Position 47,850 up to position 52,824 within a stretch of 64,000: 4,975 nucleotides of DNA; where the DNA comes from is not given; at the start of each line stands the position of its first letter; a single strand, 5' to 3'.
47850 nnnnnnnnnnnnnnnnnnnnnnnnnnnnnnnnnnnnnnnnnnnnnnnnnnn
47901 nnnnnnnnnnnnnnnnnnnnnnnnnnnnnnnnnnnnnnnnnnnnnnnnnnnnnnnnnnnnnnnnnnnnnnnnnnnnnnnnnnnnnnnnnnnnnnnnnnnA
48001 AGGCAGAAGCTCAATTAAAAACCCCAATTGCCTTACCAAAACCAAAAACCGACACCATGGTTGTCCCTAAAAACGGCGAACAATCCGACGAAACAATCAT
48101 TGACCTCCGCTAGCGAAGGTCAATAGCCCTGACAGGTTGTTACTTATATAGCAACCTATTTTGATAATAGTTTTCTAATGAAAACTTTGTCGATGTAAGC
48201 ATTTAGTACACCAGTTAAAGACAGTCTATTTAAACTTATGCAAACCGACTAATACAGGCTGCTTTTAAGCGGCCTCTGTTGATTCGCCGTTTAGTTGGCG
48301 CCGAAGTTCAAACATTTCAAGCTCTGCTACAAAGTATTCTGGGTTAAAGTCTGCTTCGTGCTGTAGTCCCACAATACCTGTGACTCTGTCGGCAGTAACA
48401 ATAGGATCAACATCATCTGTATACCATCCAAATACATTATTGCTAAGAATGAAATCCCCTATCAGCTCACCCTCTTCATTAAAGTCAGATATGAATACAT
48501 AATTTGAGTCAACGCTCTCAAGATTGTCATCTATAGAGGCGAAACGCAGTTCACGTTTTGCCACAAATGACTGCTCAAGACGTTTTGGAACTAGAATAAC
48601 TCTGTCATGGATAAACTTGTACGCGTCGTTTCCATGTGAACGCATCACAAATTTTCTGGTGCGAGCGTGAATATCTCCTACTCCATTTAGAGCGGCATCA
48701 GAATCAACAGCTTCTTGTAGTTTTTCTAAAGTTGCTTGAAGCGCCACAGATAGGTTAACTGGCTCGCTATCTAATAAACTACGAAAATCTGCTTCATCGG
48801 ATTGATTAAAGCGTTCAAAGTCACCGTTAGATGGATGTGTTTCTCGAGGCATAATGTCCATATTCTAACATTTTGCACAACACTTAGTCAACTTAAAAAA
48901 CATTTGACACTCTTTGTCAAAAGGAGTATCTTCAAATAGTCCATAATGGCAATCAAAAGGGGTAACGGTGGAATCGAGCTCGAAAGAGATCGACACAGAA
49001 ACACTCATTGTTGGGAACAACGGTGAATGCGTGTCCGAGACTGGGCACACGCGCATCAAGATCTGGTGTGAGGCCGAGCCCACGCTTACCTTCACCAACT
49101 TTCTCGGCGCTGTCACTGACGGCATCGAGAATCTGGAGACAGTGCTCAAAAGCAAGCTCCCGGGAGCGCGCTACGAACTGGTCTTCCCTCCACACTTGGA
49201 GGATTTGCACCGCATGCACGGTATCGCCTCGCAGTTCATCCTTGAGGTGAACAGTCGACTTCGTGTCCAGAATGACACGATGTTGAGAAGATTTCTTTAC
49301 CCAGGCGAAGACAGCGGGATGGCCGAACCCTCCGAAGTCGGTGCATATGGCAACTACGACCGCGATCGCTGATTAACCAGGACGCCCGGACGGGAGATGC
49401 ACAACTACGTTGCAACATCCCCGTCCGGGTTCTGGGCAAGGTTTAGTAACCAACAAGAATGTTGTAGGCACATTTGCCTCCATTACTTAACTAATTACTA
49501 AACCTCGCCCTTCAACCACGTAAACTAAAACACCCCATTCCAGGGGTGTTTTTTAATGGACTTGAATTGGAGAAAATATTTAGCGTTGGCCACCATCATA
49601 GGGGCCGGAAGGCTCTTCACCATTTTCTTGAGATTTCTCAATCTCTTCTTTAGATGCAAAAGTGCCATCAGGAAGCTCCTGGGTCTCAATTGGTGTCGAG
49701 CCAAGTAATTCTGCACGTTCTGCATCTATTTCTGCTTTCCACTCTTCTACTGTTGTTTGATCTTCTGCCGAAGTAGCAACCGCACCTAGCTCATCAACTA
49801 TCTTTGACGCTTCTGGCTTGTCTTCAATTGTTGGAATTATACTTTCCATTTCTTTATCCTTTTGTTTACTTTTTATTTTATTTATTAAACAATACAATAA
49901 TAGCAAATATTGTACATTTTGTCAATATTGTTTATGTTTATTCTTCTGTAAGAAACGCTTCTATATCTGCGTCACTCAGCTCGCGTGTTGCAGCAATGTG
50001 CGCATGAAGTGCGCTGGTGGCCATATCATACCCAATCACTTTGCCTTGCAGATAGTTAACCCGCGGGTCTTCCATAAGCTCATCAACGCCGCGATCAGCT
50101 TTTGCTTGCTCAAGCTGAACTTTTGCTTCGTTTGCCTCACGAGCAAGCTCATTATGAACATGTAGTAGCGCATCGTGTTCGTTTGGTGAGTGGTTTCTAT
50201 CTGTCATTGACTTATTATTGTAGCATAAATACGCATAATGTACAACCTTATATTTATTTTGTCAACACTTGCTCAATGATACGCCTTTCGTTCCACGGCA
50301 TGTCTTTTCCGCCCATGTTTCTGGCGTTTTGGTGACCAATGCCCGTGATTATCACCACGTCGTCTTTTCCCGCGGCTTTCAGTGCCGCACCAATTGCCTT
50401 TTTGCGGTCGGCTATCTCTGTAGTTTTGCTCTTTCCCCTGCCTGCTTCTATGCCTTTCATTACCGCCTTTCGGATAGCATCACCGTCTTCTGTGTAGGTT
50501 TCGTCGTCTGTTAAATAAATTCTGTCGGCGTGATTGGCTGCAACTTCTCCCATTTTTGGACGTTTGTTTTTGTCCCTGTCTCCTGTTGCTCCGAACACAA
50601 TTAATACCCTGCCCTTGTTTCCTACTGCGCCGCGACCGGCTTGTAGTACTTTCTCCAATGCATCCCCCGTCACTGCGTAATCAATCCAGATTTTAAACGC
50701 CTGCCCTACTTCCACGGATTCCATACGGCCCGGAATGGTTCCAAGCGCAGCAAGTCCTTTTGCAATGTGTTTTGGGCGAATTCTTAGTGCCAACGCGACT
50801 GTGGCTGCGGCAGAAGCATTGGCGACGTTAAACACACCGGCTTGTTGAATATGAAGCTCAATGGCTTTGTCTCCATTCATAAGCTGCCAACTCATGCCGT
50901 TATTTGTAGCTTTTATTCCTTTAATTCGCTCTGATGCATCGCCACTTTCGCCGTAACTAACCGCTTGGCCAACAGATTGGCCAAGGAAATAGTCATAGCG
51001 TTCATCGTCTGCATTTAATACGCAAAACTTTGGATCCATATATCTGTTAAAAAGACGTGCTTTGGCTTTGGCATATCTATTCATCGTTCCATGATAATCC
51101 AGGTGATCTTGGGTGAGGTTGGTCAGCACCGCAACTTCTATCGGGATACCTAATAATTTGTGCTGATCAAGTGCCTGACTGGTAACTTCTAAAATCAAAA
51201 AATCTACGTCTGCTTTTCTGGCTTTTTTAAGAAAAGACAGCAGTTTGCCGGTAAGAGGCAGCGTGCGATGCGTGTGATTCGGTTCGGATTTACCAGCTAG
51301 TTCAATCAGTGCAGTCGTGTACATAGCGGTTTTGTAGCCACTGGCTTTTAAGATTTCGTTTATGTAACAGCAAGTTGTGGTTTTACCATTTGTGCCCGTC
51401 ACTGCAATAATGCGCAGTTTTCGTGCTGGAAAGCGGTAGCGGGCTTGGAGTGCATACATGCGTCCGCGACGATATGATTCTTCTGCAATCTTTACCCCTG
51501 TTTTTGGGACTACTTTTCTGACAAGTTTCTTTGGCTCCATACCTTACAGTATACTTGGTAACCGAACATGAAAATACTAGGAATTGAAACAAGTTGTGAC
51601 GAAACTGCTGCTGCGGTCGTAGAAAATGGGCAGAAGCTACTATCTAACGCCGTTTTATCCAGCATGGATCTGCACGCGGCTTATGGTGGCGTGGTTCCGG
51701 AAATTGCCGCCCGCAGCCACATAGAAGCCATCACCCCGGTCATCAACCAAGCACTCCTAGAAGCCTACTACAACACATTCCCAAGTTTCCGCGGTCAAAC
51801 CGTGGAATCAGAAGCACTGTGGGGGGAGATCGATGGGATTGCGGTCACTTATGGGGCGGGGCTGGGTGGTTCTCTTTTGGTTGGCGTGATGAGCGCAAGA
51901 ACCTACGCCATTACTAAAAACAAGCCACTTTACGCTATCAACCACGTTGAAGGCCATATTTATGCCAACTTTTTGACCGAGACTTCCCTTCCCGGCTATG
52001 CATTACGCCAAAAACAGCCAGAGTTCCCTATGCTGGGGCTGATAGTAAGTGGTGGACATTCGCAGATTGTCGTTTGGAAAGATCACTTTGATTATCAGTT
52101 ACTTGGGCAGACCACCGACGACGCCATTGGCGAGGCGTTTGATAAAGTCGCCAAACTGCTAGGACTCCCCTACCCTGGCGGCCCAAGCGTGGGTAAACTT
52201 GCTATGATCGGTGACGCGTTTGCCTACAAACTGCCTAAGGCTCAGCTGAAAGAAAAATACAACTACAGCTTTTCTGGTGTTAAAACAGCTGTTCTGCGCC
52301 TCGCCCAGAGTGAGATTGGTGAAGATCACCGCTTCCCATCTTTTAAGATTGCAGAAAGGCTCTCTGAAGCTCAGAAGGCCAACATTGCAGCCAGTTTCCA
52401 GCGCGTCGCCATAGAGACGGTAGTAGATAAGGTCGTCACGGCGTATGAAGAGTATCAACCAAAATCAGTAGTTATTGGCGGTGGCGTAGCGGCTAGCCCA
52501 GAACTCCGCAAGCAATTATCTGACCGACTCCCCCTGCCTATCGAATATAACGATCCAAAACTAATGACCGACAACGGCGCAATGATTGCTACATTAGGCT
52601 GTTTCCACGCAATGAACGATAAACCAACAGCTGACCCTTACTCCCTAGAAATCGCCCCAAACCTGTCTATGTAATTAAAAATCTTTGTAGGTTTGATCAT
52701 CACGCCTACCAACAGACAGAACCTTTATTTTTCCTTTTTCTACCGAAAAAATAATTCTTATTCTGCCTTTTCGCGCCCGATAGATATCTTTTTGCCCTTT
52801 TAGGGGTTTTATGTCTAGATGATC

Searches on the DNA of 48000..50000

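Call 62: search_rna_families(source=window, start=48000, end=50000, threshold=evalue, max_evalue=0.1)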
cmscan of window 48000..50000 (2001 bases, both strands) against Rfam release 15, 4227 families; matches with E-value up to 0.1: 0.
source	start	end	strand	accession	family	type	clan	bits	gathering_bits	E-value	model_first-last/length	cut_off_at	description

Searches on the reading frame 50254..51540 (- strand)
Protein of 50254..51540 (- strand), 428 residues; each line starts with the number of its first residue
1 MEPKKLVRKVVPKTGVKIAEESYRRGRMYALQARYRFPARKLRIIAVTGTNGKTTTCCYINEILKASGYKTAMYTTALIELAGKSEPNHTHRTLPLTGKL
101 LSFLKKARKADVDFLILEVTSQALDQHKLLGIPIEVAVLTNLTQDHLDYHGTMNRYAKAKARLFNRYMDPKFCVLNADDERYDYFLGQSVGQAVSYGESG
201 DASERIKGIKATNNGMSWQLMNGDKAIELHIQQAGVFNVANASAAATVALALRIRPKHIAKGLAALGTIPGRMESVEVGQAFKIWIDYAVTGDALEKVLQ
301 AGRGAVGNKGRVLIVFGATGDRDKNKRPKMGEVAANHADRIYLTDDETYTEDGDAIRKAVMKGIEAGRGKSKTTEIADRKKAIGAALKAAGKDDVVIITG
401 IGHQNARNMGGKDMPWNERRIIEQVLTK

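Call 81: search_protein_families(library=pfam, proteins=[window:50254-51540:-], max_evalue=0.00001)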
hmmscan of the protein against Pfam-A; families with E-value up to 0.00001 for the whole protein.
window:50254-51540:- (428 aa): 2 families
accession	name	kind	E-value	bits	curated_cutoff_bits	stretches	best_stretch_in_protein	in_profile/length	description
PF08245.18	Mur_ligase_M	-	2.7e-47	161.8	24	1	47-249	1-200/200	Mur ligase middle domain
PF02875.26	Mur_ligase_C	-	8.4e-24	85.3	28.4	1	271-400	1-125/127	Mur ligase, glutamate ligase domain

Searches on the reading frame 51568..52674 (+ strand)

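Call 81: search_protein_families(library=pfam, proteins=[window:51568-52674:+], max_evalue=0.00001)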
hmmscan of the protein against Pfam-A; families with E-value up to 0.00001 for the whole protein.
window:51568-52674:+ (368 aa): 1 family
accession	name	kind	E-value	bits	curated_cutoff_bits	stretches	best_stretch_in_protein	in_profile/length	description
PF00814.31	TsaD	-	4.9e-74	249.8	24.8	1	23-341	1-263/264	tRNA N6-adenosine threonylcarbamoyltransferase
